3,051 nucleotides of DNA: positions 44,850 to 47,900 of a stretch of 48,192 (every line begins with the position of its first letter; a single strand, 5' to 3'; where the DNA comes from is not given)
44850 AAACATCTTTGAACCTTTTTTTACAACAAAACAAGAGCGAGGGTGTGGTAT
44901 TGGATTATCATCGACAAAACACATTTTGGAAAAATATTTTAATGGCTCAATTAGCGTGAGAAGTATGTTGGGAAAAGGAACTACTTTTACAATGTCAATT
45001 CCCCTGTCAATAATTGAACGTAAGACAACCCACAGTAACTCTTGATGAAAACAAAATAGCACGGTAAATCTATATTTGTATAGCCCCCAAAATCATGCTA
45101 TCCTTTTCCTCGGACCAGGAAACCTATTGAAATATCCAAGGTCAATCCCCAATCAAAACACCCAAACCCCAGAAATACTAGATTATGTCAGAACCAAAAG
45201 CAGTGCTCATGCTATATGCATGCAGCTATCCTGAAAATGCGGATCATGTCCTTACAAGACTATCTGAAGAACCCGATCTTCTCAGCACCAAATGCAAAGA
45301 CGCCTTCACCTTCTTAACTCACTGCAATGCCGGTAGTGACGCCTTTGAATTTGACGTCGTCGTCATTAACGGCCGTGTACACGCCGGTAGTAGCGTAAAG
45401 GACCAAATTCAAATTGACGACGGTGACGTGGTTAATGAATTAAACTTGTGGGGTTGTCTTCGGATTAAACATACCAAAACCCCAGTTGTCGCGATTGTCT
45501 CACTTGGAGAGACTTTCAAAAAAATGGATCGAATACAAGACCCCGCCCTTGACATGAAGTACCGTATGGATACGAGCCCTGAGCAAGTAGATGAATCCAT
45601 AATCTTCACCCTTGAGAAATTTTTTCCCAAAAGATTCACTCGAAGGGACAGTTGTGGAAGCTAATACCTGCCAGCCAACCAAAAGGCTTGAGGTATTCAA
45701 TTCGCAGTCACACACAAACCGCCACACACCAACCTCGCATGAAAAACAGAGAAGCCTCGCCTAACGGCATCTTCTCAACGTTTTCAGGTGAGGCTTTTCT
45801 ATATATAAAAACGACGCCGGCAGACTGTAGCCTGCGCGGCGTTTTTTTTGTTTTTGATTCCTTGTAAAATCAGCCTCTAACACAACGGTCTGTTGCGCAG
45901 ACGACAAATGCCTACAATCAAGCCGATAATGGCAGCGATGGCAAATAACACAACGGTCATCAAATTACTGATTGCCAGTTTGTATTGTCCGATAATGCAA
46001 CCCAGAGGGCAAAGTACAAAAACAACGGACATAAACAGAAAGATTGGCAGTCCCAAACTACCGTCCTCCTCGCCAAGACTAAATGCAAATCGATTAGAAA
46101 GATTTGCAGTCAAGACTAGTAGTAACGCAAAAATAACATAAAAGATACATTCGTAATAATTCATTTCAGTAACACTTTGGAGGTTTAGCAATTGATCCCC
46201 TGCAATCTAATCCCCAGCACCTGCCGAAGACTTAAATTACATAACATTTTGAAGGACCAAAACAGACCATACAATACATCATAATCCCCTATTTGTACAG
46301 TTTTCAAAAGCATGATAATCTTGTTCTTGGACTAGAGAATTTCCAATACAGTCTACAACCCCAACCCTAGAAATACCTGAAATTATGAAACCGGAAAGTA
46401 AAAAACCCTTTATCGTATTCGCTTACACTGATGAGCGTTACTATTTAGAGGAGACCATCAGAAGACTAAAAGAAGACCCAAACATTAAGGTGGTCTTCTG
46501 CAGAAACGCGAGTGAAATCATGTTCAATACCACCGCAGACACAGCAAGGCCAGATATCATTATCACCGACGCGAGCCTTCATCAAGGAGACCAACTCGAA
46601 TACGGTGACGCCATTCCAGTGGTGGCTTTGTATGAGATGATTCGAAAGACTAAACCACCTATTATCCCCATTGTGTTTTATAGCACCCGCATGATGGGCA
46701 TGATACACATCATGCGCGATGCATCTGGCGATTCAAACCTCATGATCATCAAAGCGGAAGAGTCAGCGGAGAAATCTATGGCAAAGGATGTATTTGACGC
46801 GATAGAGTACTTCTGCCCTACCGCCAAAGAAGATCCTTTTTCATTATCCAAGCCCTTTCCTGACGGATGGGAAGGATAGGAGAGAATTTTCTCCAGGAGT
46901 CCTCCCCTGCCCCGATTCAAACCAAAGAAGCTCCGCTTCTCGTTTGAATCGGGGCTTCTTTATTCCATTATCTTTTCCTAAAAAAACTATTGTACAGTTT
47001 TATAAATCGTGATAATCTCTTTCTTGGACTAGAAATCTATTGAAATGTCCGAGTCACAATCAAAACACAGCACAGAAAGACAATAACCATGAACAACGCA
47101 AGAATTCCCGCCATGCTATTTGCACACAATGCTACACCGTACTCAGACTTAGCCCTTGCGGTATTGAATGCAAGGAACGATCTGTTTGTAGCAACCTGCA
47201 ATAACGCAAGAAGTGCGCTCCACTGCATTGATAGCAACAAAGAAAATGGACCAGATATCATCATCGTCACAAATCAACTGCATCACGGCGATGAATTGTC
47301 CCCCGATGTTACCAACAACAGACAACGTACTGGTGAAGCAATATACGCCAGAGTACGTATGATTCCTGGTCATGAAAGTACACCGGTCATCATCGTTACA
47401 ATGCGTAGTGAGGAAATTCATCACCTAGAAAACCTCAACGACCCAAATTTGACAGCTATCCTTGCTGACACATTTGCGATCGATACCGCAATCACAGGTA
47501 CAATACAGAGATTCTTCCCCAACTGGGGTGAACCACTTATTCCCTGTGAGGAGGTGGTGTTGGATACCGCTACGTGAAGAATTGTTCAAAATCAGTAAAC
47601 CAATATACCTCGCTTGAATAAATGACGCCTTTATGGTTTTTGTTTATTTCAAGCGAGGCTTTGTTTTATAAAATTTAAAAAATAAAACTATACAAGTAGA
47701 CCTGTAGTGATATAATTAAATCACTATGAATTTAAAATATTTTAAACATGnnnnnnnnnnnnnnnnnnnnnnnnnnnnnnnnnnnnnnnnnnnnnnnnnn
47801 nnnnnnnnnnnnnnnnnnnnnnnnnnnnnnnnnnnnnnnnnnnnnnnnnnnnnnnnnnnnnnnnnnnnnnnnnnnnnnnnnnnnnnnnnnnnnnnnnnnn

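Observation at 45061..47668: Tandem triplet of receiver-like orphan genes after the two-component pair, with regulatory DNA conserved far better than the proteins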

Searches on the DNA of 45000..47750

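Call 14: search_rna_families(source=window, start=45000, end=47750, threshold=evalue, max_evalue=5)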
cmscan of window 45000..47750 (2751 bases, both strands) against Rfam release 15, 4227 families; matches with E-value up to 5: 9.
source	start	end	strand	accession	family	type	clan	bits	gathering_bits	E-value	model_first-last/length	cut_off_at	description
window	45748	45847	+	RF02450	ncr1175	Gene; sRNA;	-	24.8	60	0.15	1-110/110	no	Bacillus sRNA ncr1175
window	45748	45852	+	RF04312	trpB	Cis-reg;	-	22.5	59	4.7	1-107/107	no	trpB ncRNA motif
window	47658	47688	-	RF03731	mir-7371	Gene; miRNA;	-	19.7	62.6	4.4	14-44/59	no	mir-7371 microRNA precursor family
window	45795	45853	+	RF00236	ctRNA_pGA1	Gene; antisense;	-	19.4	45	1.1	1-79/79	no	ctRNA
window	46085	46101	-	RF01328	CRISPR-DR17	Gene; CRISPR;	CL00014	19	42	4.3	1-25/25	no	CRISPR RNA direct repeat element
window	46918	47024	+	RF00558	L20_leader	Cis-reg; leader;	-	18.9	58.7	1.8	1-127/127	no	Ribosomal protein L20 leader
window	46491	46532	-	RF01302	snoU36a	Gene; snRNA; snoRNA; CD-box;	CL00051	18.5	45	3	1-90/90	no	SnoRNA U36a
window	45743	45854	+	RF00558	L20_leader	Cis-reg; leader;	-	18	58.7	3.1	1-127/127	no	Ribosomal protein L20 leader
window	45917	46018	-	RF00140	Alpha_RBS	Cis-reg;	-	14.5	38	3.3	1-110/110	no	Alpha operon ribosome binding site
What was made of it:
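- On Rfam cis-regulatory RNA families: At E <= 5 there were only sub-threshold chance-level hits, lying over the terminators (one reaching copy 3's promoter), the membrane ORF and the copy 2 CDS; none matched a leader (call 14).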

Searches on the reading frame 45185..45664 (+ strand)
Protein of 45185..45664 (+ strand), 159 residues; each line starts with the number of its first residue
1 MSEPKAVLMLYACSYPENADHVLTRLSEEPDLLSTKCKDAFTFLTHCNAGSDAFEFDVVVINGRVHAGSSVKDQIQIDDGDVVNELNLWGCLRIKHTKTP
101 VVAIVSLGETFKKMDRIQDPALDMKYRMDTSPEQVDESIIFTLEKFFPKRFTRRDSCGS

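Call 5: search_protein_families(library=pfam, proteins=[window:45185-45664:+], max_evalue=1)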
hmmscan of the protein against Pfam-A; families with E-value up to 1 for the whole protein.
window:45185-45664:+ (159 aa): 1 family
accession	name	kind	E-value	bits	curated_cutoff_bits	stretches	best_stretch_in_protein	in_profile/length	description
PF17437.7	DUF5416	-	0.14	12.4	25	1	18-82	21-87/173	Family of unknown function (DUF5416)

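Call 76: predict_structure(alignment_id=A5)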
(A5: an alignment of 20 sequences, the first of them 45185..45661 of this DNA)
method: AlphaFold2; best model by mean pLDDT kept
length: 159 residues; sequences in the alignment: 20
mean_pLDDT: 88.8   pTM: 0.85
mean pLDDT of the five models: 88.8, 88.7, 86.6, 85.8, 83.6
residues with pLDDT >= 90: 97; 70-90: 52; 50-70: 8; < 50: 2
segments of 3 or more residues with pLDDT < 50: none
pLDDT, mean of each block of 10 residues (from residue 1): 83 89 89 94 90 89 91 89 96 95 95 97 89 86 88 59
secondary structure, 60 per line:
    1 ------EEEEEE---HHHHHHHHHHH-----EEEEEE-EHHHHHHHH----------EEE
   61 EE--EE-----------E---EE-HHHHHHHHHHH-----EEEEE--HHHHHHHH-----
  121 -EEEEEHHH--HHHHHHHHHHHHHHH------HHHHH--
elements in order: E7-12 H16-26 E32-37 H40-47 E58-62 H85-95 E101-105 H108-115 E122-126 H132-146 H153-157
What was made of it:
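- On Receiver (REC / CheY-like) domain: Copy 1 model: pLDDT 88.8 (call 76).
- On Aspartate-less receiver (ALR): Copy 1 has N62 as the last residue of modelled beta3 (call 76).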

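Call 80: fold_search(model_id=the predicted structure, library=pdb)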
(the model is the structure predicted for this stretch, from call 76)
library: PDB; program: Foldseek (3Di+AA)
matches with E <= 10: 1414; with E <= 0.001: 75
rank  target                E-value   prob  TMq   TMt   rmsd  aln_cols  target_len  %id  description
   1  7cci_B                2.6e-06  1.00  0.61  0.71   3.2       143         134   13  Acinetobacter baumannii response regulator AdeR with disordered N terminus (released 2021-06-23)
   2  7cci_A                2.1e-05  1.00  0.62  0.72   3.3       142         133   13  Acinetobacter baumannii response regulator AdeR with disordered N terminus (released 2021-06-23)
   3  8p6f_B                2.1e-05  1.00  0.62  0.21   3.1       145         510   11  Crystal structure of PorX-Fj (released 2024-04-03)
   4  6ont                  2.1e-05  1.00  0.59  0.75   3.4       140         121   17  Structure of the Francisella response regulator 1452 receiver domain (released 2020-03-25)
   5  8thp_A                2.6e-05  1.00  0.62  0.22   2.8       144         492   11  PorX phosphatase null mutant (T271V) (released 2024-04-17)
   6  8tff_A                2.9e-05  1.00  0.60  0.20   3.3       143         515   12  PorX with BeF3 phosphate analog (released 2024-04-17)
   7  8tff_B                3.3e-05  1.00  0.62  0.21   3.0       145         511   12  PorX with BeF3 phosphate analog (released 2024-04-17)
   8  2rdm_B                3.5e-05  1.00  0.60  0.75   3.4       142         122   13  Crystal structure of response regulator receiver protein from Sinorhizobium medicae WSM419 (released 2007-10-09)
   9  7pva_D                4.9e-05  1.00  0.61  0.21   2.9       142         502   13  1.9 Angstrom crystal structure of dimeric PorX, co-crystallized in the presence of zinc (released 2022-12-14)
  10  8ted_B                5.5e-05  1.00  0.60  0.20   3.2       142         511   12  PorX primitive orthorhombic crystal form (released 2024-04-17)
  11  8p6f_A                6.3e-05  1.00  0.61  0.21   3.1       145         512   11  Crystal structure of PorX-Fj (released 2024-04-03)
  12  1kgs                  7.6e-05  1.00  0.57  0.43   3.9       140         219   14  Crystal Structure at 1.50 A of an OmpR/PhoB Homolog from Thermotoga maritima (released 2001-12-05)
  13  2rdm_C                8.1e-05  1.00  0.60  0.74   3.4       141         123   13  Crystal structure of response regulator receiver protein from Sinorhizobium medicae WSM419 (released 2007-10-09)
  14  2jb9_A                8.1e-05  1.00  0.54  0.69   4.5       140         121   14  PhoB response regulator receiver domain constitutively-active double mutant D10A and D53E. (released 2007-01-04)
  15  9dvt_R                8.1e-05  1.00  0.54  0.39   4.1       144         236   14  Cryo-EM structure of RpaA bound to PkaiBC DNA and the CTD of the alpha subunit of RNAP from the cyanobacterium Synecho (released 2025-10-15)
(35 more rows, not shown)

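Call 81: search_protein_families(library=padloc, proteins=[window:45185-45661:+], max_evalue=1)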
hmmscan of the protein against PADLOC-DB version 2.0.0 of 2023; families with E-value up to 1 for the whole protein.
window:45185-45661:+ (159 aa): 0 families

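Call 82: search_protein_families(library=ncbifam, proteins=[window:45185-45661:+], max_evalue=1)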
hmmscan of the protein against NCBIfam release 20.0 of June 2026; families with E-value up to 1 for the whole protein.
window:45185-45661:+ (159 aa): 1 family
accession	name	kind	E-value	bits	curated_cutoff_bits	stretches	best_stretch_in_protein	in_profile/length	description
TIGR00524.1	eIF-2B_rel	subfamily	0.17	11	185.85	1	36-53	115-132/303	S-methyl-5-thioribose-1-phosphate isomerase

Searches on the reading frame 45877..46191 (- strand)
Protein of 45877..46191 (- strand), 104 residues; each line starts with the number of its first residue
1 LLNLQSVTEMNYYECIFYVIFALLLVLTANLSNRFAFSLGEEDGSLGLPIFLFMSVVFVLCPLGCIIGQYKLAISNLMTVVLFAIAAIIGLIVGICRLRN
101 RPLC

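Call 5: search_protein_families(library=pfam, proteins=[window:45877-46191:-], max_evalue=1)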
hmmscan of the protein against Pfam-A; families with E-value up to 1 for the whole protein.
window:45877-46191:- (104 aa): 2 families
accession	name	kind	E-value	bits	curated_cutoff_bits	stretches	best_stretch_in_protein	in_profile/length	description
PF16962.11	ABC_export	-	0.041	12.8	29.7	1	11-96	434-519/531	Putative ABC exporter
PF07332.16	Phage_holin_3_6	-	0.46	11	28.4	1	50-101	45-97/116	Putative Actinobacterial Holin-X, holin superfamily III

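Call 81: search_protein_families(library=padloc, proteins=[window:45880-46164:-], max_evalue=1)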
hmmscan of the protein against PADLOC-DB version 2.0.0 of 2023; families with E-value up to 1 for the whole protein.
window:45880-46164:- (95 aa): 0 families

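Call 82: search_protein_families(library=ncbifam, proteins=[window:45880-46164:-], max_evalue=1)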
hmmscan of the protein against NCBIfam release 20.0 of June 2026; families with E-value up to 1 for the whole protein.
window:45880-46164:- (95 aa): 1 family
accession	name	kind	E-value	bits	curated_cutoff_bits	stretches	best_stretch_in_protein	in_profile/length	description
NF033480.1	bifunc_MprF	equivalog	0.071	11.3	600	1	8-83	165-243/841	bifunctional lysylphosphatidylglycerol flippase/synthetase MprF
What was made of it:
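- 45877..46164 (-): 95-aa hydrophobic ORF (read by eye as three membrane helices, basic C-terminus), divergent partner of copy 2. No Pfam, NCBIfam or PADLOC match (calls 5, 81, 82).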
